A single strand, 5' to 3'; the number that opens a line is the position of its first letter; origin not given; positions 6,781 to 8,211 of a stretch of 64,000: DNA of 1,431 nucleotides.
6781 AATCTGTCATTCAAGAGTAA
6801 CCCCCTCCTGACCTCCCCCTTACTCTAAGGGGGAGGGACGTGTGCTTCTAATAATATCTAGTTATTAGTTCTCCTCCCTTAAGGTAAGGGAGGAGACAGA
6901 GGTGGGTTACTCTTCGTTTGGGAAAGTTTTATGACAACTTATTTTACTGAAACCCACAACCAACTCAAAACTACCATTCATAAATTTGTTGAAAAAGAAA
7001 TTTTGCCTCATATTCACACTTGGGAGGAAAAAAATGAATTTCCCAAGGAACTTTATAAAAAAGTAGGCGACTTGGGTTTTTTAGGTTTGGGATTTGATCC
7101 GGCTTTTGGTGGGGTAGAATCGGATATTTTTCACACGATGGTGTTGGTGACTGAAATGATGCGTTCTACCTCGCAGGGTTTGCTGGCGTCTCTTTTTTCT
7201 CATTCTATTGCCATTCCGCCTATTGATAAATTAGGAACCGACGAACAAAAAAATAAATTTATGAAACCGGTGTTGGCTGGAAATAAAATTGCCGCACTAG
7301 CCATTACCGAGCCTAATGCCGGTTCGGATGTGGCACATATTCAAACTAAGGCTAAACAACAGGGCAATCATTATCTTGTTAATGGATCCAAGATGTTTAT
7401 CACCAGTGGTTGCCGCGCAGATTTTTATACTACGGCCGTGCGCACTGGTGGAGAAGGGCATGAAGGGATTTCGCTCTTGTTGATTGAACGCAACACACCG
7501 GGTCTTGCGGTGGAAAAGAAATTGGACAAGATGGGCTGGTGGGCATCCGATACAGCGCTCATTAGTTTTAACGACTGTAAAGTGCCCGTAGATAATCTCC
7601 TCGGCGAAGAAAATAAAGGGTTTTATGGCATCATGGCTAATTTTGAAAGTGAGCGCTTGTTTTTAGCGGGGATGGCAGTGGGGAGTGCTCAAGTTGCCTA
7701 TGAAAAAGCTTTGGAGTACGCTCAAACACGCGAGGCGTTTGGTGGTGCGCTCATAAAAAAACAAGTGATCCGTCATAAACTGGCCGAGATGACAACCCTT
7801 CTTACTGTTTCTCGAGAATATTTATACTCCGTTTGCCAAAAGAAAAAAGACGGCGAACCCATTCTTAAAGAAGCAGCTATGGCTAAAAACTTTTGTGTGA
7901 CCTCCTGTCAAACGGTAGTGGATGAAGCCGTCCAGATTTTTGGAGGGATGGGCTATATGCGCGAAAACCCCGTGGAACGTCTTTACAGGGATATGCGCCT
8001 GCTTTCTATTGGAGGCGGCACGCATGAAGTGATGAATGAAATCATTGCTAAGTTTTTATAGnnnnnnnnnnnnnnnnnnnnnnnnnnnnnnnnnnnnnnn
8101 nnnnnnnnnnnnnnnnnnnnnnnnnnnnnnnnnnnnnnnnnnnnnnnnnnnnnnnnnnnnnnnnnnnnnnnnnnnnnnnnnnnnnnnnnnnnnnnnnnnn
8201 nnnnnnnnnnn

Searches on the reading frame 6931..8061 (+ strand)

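Call 33: search_protein_families(library=pfam, proteins=[window:6931-8061:+], max_evalue=0.001)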
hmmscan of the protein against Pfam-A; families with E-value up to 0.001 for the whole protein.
window:6931-8061:+ (376 aa): 5 families
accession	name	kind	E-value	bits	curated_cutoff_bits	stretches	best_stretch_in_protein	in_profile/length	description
PF00441.29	Acyl-CoA_dh_1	-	3e-49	167.5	22.4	1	228-375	1-148/150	Acyl-CoA dehydrogenase, C-terminal domain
PF02771.21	Acyl-CoA_dh_N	-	3.4e-27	95.5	22.9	1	6-117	1-112/113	Acyl-CoA dehydrogenase, N-terminal domain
PF02770.24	Acyl-CoA_dh_M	-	3.7e-23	81.9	33.3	1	122-216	1-97/97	Acyl-CoA dehydrogenase, middle domain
PF08028.16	Acyl-CoA_dh_2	-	7.3e-18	65.6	22.7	1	244-358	2-126/134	Acyl-CoA dehydrogenase, C-terminal domain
PF22924.1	ACOX_C_alpha1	-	4.4e-05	23.8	27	1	309-376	101-168/169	Acyl-CoA oxidase, C-alpha1 domain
